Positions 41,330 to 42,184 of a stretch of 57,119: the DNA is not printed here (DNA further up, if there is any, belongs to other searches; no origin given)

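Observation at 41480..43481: AT-rich two-gene cassette: DUF3696-type ABC ATPase + PIN-like protein, a candidate uncharacterised defence/toxin system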

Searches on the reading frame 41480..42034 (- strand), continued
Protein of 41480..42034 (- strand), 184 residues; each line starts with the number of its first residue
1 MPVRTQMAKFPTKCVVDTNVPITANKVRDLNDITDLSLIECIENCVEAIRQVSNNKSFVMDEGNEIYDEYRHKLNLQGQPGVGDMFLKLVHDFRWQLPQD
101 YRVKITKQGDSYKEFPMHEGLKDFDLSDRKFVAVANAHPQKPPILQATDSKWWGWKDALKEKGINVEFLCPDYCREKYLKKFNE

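Call 55: search_protein_families(library=padloc, proteins=[L005:1755-4589:+, L005:7208-10114:+, L005:3-1721:+, L003:7217-10075:+, L003:2507-3598:+, L003:3598-4482:+, L010:7453-9426:+, L010:2872-4152:+, L042:7471-9573:+, L022:1655-4594:+], max_evalue=0.00001)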
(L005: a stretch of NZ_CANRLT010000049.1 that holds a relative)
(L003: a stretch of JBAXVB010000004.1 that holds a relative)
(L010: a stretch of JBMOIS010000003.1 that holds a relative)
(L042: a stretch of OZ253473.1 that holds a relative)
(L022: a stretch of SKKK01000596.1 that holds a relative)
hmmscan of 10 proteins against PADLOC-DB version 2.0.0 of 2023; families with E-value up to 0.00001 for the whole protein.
L005:1755-4589:+ (945 aa): 15 families
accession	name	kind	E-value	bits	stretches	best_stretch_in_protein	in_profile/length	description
PDLC02541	PglX|PglXI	-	0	1327.3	1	17-944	12-918/919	PglXI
PDLC03346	MTase_II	-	2.7e-299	993.5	3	257-943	358-1065/1068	Type II methyltransferase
PDLC03312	MTase_II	-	4.5e-80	267.8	3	332-634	950-1250/1344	Type II methyltransferase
PDLC03319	MTase_II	-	6.7e-13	46.3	1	393-647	168-422/503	Type II methyltransferase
PDLC03371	MTase_II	-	1.1e-11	42.8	1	127-167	190-230/260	Type II methyltransferase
PDLC03325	MTase_II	-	4.2e-11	40.2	1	493-593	268-363/426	Type II methyltransferase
PDLC03367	MTase_II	-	1.9e-10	37.7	1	196-617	60-447/633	Type II methyltransferase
PDLC03353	MTase_II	-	3.4e-10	37.9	0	502-593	12-81/260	Type II methyltransferase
PDLC03216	MTase_II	-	1.5e-09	35.4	0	128-169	194-235/364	Type II methyltransferase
PDLC03299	MTase_II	-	2.1e-09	35.3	0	127-172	195-240/296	Type II methyltransferase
PDLC03228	MTase_II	-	1.4e-07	29.6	0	128-170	144-186/227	Type II methyltransferase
PDLC03738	oMTase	-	1.4e-07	28.5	0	129-169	205-245/376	orphan methyltransferase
PDLC03230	MTase_II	-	1.6e-06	25.7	0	128-165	221-258/360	Type II methyltransferase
PDLC03308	MTase_II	-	3.5e-06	24.3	0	513-589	185-250/419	Type II methyltransferase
PDLC03387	MTase_II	-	6.9e-06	23.4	0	112-167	200-253/289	Type II methyltransferase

L005:7208-10114:+ (969 aa): 46 families (the best 25 are shown)
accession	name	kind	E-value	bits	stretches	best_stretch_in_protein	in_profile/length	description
PDLC02500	BrxHI|BrxHII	-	0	1555.4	1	6-966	3-931/933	BrxHI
PDLC02621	DrmD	-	1.3e-102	342.7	1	83-632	102-665/1040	DrmD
PDLC00659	HmaA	-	2.1e-89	298.7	1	93-694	95-700/1176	SNF2 helicase / DEAD-box helicase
PDLC02504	BrxHI|BrxHII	-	4.4e-81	271.2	1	96-644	103-625/971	BrxHII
PDLC02572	DrmA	-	7e-79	263.9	1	78-607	94-630/1043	DrmA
PDLC02620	DrmD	-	5.9e-74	247.6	1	98-669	95-650/1060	DrmD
PDLC02632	DrmD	-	1.3e-68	230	1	80-602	101-628/662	DrmD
PDLC02623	DrmD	-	3.5e-61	205.1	2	356-635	414-661/1040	DrmD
PDLC02633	DrmD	-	3.6e-60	201.9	1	79-609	102-640/839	DrmD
PDLC02619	DrmD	-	5.6e-57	191.5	2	98-532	28-443/872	DrmD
PDLC02634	DrmD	-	5.1e-52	174.8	1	102-647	91-634/900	DrmD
PDLC02843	DpdE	-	4e-50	168.7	3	97-177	153-234/1091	DpdE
PDLC02840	DpdE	-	3.4e-48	162.7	3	104-178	161-242/1091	DpdE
PDLC02624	DrmD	-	8e-40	134.9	1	140-601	2-468/652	DrmD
PDLC02853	DpdE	-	6.6e-39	131.6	1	101-637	96-639/985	DpdE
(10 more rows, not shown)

L005:3-1721:+ (573 aa): 2 families
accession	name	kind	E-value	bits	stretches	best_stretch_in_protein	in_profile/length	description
PDLC02482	BrxC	-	4.6e-244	810.9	1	1-572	659-1231/1231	BrxC-PglY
PDLC02487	BrxC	-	3.3e-16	56.2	1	40-557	673-1192/1215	BrxC-PglY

L003:7217-10075:+ (953 aa): 46 families (the best 25 are shown)
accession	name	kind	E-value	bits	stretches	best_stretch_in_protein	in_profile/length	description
PDLC02500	BrxHI|BrxHII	-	0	1569.6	1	10-951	5-932/933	BrxHI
PDLC02621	DrmD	-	1.7e-92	309.3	1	70-655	95-693/1040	DrmD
PDLC02504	BrxHI|BrxHII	-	2.9e-81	271.8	2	242-657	225-643/971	BrxHII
PDLC00659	HmaA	-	3.5e-81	271.5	3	454-661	465-678/1176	SNF2 helicase / DEAD-box helicase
PDLC02620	DrmD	-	4.1e-80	268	2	207-678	174-665/1060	DrmD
PDLC02572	DrmA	-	1.2e-67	226.7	1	32-598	56-627/1043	DrmA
PDLC02632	DrmD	-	3.4e-61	205.6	1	83-597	111-629/662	DrmD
PDLC02619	DrmD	-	7.3e-59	197.7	3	530-639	471-582/872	DrmD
PDLC02623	DrmD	-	2.7e-58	195.6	2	364-676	416-703/1040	DrmD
PDLC02633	DrmD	-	4.9e-58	194.8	1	78-622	109-658/839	DrmD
PDLC02634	DrmD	-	1.1e-48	163.7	2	242-638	201-631/900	DrmD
PDLC02840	DpdE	-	4.6e-47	159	3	460-622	522-687/1091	DpdE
PDLC02843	DpdE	-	1.1e-44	150.6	3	90-166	153-229/1091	DpdE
PDLC02844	DpdE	-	3e-37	126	3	90-171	148-230/1074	DpdE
PDLC02624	DrmD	-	1.5e-33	114.3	1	133-596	2-469/652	DrmD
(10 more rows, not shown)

L003:2507-3598:+ (364 aa): 67 families (the best 25 are shown)
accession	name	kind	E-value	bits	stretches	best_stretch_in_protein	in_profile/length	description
PDLC00271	PtuA1|PtuA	-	3.2e-24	84.3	1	10-360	2-336/421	AAA ATPase domain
PDLC02981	AriAB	-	2.3e-21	74.2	2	220-355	251-387/694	-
PDLC00289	PtuA1|PtuA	-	5e-21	73.2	1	253-359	202-306/404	AAA ATPase domain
PDLC02979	AriA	-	4.6e-18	64.1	1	231-344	245-372/373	-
PDLC02913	ATPase_I-A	-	1.4e-17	62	2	227-352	283-414/508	-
PDLC04164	AriA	-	3.7e-17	60.7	1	231-352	127-243/253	-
PDLC00278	PtuA1|PtuA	-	7.6e-17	59.7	1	10-356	2-342/436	AAA ATPase domain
PDLC00311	PtuA1|PtuA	-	1.8e-16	58.2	1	298-352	304-358/455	AAA ATPase domain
PDLC00299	PtuA1|PtuA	-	4.1e-16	57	2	298-351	374-427/535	AAA ATPase domain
PDLC00298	PtuA1|PtuA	-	7.3e-16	56.2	1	300-357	280-336/423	AAA ATPase domain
PDLC02980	AriA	-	2.9e-15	55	1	46-341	7-299/304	-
PDLC00284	PtuA1|PtuA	-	1.2e-14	52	1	299-358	389-448/545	AAA ATPase domain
PDLC00267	PtuA1|PtuA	-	3.1e-14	50.9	1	298-354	282-338/438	AAA ATPase domain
PDLC00309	PtuA1|PtuA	-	5.9e-14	49.9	1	300-352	267-319/413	AAA ATPase domain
PDLC00277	PtuA1|PtuA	-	1.5e-13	48.7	1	301-358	284-340/423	AAA ATPase domain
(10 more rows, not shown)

L003:3598-4482:+ (295 aa): 0 families

L010:7453-9426:+ (658 aa): 4 families
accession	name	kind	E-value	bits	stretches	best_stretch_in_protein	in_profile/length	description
PDLC02558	PglZ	-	0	1056.1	1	1-657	1-663/666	PglZ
PDLC02556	PglZ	-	7.6e-140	465.5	1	14-655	12-637/641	PglZ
PDLC02555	PglZ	-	2.3e-24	83.9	1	86-655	73-611/613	PglZ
PDLC02565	PglZ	-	2.2e-08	30.9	1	392-567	479-655/910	PglZ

L010:2872-4152:+ (427 aa): 3 families
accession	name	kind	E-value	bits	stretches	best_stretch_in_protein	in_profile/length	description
PDLC03927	PsyrA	-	4.8e-129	429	1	3-424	1-395/398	-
PDLC03961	ShosA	-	1.8e-23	81.3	1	86-293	71-280/303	-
PDLC02997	ShosA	-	3.7e-11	40.8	1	88-271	89-273/327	-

L042:7471-9573:+ (701 aa): 0 families

L022:1655-4594:+ (980 aa): 14 families
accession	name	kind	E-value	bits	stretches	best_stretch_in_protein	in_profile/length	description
PDLC02541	PglX|PglXI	-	0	1415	2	17-898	6-863/919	PglXI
PDLC03346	MTase_II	-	0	1163.5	4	276-892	357-1004/1068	Type II methyltransferase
PDLC03312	MTase_II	-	3.4e-73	245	4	395-650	995-1254/1344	Type II methyltransferase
PDLC03371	MTase_II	-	3.7e-13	47.6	1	130-168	191-229/260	Type II methyltransferase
PDLC03319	MTase_II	-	2e-12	44.7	1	479-659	235-423/503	Type II methyltransferase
PDLC03325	MTase_II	-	8.3e-11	39.2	1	511-609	274-367/426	Type II methyltransferase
PDLC03738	oMTase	-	3.2e-10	37.3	0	519-606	29-110/376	orphan methyltransferase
PDLC03216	MTase_II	-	3.4e-10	37.5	0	524-626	25-116/364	Type II methyltransferase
PDLC03233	MTase_II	-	5.1e-09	33.2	0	492-562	455-525/731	Type II methyltransferase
PDLC03228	MTase_II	-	7e-09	33.8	0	130-171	144-185/227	Type II methyltransferase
PDLC03353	MTase_II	-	1.3e-08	32.7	0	524-642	22-125/260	Type II methyltransferase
PDLC03367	MTase_II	-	1.9e-07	27.8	0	477-626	287-444/633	Type II methyltransferase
PDLC03321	MTase_II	-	4.8e-07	27.2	1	523-642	26-141/245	Type II methyltransferase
PDLC03380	MTase_II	-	3e-06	24.7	0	522-606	255-341/393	Type II methyltransferase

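Call 58: search_solved_structures(query=A3, max_evalue=0.01, show_alignments=1)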
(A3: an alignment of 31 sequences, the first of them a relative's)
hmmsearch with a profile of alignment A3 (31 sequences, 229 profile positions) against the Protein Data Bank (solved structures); distinct sequences matched with E-value up to 0.01: 5.
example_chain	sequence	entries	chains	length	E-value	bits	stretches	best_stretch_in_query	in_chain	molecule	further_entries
8uce_A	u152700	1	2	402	0.00017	24.2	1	28-195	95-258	ATP dependent DNA ligase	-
8ucf_A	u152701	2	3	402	0.00029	23.5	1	28-192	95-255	ATP dependent DNA ligase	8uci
3qwu_A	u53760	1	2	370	0.0013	21.4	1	39-202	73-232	DNA ligase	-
8ucg_A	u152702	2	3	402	0.002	20.7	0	28-195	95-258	ATP dependent DNA ligase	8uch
2vug_A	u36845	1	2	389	0.0032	20.1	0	33-195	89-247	PAB1020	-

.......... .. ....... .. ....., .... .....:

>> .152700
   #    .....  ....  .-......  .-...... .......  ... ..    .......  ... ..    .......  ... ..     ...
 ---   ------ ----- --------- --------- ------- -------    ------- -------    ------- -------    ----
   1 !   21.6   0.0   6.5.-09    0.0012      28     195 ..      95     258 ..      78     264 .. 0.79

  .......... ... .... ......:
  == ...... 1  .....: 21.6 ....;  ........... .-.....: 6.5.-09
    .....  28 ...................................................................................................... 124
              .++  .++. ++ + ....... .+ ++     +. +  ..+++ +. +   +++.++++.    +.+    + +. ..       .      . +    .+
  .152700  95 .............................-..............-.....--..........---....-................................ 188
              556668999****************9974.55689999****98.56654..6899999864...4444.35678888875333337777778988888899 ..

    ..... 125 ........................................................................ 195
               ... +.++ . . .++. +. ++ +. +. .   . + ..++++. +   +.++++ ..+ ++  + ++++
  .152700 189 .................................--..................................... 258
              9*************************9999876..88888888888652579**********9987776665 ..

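Call 66: search_protein_representatives(alignment_id=A1)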
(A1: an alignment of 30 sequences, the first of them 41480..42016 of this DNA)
Query: 30 sequences, 177 profile positions. Proteins with E-value up to 0.001 (for the whole library): 1347; up to 1e-10: 945; up to 1e-30: 213. The best 150 are listed.
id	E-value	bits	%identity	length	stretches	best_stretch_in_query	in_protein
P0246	2.2e-114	395.6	-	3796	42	48-114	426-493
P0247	5.3e-77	273.8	-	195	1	2-176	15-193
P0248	8.4e-73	260.1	-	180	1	5-175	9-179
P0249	1.2e-70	253.1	-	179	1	1-176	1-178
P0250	1.7e-64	233.1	-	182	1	2-174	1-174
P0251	2.7e-64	232.4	-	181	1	7-175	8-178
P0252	7.9e-63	227.7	-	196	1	4-143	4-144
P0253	1.3e-62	226.9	-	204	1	3-154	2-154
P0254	6.8e-59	214.8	-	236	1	8-174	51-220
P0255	1.3e-58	213.9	-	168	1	7-169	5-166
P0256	2.7e-57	209.6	-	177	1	3-175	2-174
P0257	9.7e-55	201.3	-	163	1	15-175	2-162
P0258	1.3e-53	197.6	-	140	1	49-175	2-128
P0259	1.1e-52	194.6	-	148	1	2-121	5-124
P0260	3.2e-52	193.1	-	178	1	8-176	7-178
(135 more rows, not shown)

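Call 68: search_protein_families(library=pfam, alignment_id=A4, max_evalue=10)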
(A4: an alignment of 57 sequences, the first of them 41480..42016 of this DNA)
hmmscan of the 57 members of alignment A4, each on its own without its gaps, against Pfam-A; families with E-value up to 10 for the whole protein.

A. member 1, window:41480-42016:- (178 aa): 1 family
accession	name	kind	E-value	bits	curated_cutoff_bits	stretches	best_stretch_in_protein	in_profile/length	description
PF19351.4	DUF5929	-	0.02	14.8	27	1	11-68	156-213/222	Domain of unknown function (DUF5929)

B. families by the number of members that match (of 57 scanned): 24 families
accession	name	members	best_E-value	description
PF13470.12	PIN_3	12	0.002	PIN domain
PF13304.12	AAA_21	1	6.4e-12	AAA domain, putative AbiEii toxin, Type IV TA system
PF13175.12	AAA_15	1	1.4e-09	AAA ATPase domain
PF14979.11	TMEM52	1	0.016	Transmembrane 52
PF19351.4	DUF5929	1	0.02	Domain of unknown function (DUF5929)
PF25280.1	POTRA2_Toc75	1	0.022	Toc75-like, second POTRA domain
PF12631.12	MnmE_helical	1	0.023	MnmE helical domain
PF22935.1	RM44_endonuclase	1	0.032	Large ribosomal subunit protein mL44, endonuclease domain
PF18360.6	hnRNP_Q_AcD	1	0.034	Heterogeneous nuclear ribonucleoprotein Q acidic domain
PF08860.15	DUF1827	1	0.043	Domain of unknown function (DUF1827)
PF24628.1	DUF7627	1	0.075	Repeat of unknown function (DUF7627)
PF13001.13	ECM29_N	1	0.075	Proteasome component ECM29, N-terminal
PF04355.18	BamE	1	0.085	Outer membrane protein assembly factor BamE domain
PF24892.1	UTP6_C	1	0.085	U3 small nucleolar RNA-associated protein 6 C-terminal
PF23523.1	Microp_apicomplexa_13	1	0.12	Apicomplexa microprotein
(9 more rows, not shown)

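Call 80: search_protein_families(library=padloc, alignment_id=A6, max_evalue=1e-10)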
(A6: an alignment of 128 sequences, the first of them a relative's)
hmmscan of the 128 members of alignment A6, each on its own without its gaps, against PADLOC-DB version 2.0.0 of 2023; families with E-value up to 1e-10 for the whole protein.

A. member 1, L001:1736-3175:+ (480 aa): 2 families
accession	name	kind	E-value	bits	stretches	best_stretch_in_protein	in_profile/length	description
PDLC02394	pAgo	-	2.8e-11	39.9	1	29-367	57-424/1121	-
PDLC02402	Aga_SIR2-PNTD1-PNTD2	-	3.1e-11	40.2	1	174-316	352-488/876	Class I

B. families by the number of members that match (of 128 scanned): 238 families (the first 25 are shown)
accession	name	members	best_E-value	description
PDLC04135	mad3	5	8.4e-56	mads_3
PDLC02980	AriA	3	4.8e-37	-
PDLC04541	PDC-M25A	3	3e-21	-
PDLC03029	MTase_I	2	3.5e-143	Type I methyltransferase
PDLC01465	PrimPol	2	5.6e-109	"CAS-I,CAS-II,CAS-III,CAS-IV,CAS-V,CAS-VI; associated"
PDLC00278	PtuA1|PtuA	2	6.2e-97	AAA ATPase domain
PDLC00271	PtuA1|PtuA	2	3.9e-79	AAA ATPase domain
PDLC02913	ATPase_I-A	2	8.9e-67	-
PDLC04175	HEC-01A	2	1.1e-58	-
PDLC00284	PtuA1|PtuA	2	3.7e-52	AAA ATPase domain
PDLC04178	HEC-01A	2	1.7e-48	-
PDLC04134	mad2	2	2.5e-45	mads_2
PDLC04182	HEC-01A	2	1.8e-41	-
PDLC04176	HEC-01A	2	2.7e-37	-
PDLC00304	PtuA1|PtuA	2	6.6e-34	AAA ATPase domain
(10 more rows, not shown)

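Call 97: search_dna_similar(query=window:41480-42016:-, collection=plasmids, mode=protein, max_rows=30, max_evalue=0.00001)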
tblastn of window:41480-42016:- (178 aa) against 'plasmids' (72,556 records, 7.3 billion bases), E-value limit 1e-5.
Records with a match: 12; places in all: 12; records where one place covers at least 80% of the query: 12.
Best place of each record, by identity: <60% 12.
By first word of the organism name: Aeromonas 6; Acinetobacter 3; Azotobacter 1; Tistrella 1; Rhodococcus 1.
By predicted mobility (MOB-suite, as given by PLSDB): conjugative 6; mobilizable 4; non-mobilizable 2.
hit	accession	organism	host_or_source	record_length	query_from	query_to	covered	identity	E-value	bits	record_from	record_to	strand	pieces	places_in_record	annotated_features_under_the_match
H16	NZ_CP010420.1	Azotobacter chroococcum NCIMB 8003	cell culture,soil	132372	9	176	94%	41.2%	5e-27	113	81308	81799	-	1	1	hypothetical protein | DUF3696 domain-containing protein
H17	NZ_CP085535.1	Aeromonas salmonicida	Brook charr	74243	7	176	96%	38.6%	6e-25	107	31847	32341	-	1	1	hypothetical protein | DUF3696 domain-containing protein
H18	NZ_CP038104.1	Aeromonas salmonicida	Salvelinus fontinalis,whole organism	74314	7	176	96%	38.6%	6e-25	107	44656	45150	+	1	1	hypothetical protein | DUF3696 domain-containing protein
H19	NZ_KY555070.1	Aeromonas salmonicida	-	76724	7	176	96%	38.6%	6e-25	107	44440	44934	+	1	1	hypothetical protein | DUF3696 domain-containing protein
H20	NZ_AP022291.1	Aeromonas veronii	-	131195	7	176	96%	38.0%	9e-25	106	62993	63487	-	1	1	hypothetical protein | DUF3696 domain-containing protein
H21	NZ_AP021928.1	Aeromonas caviae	-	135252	7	176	96%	38.0%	9e-25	106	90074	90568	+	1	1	hypothetical protein | DUF3696 domain-containing protein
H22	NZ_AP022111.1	Aeromonas caviae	-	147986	7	176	96%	38.0%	9e-25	106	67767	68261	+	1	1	hypothetical protein | DUF3696 domain-containing protein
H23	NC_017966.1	Tistrella mobilis KA081020-065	-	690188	9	176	94%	37.7%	5e-17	84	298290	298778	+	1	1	hypothetical protein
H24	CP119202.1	Acinetobacter soli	Homo sapiens,blood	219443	9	168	90%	39.5%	1e-22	100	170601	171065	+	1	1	hypothetical protein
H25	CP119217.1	Acinetobacter soli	Homo sapiens,blood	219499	9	168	90%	39.5%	1e-22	100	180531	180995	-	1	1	hypothetical protein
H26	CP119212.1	Acinetobacter soli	Homo sapiens,blood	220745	9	168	90%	39.5%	1e-22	100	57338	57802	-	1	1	hypothetical protein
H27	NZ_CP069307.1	Rhodococcus aetherivorans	monoisolate,Minnesota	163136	9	176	94%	32.9%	1e-16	84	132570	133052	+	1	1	hypothetical protein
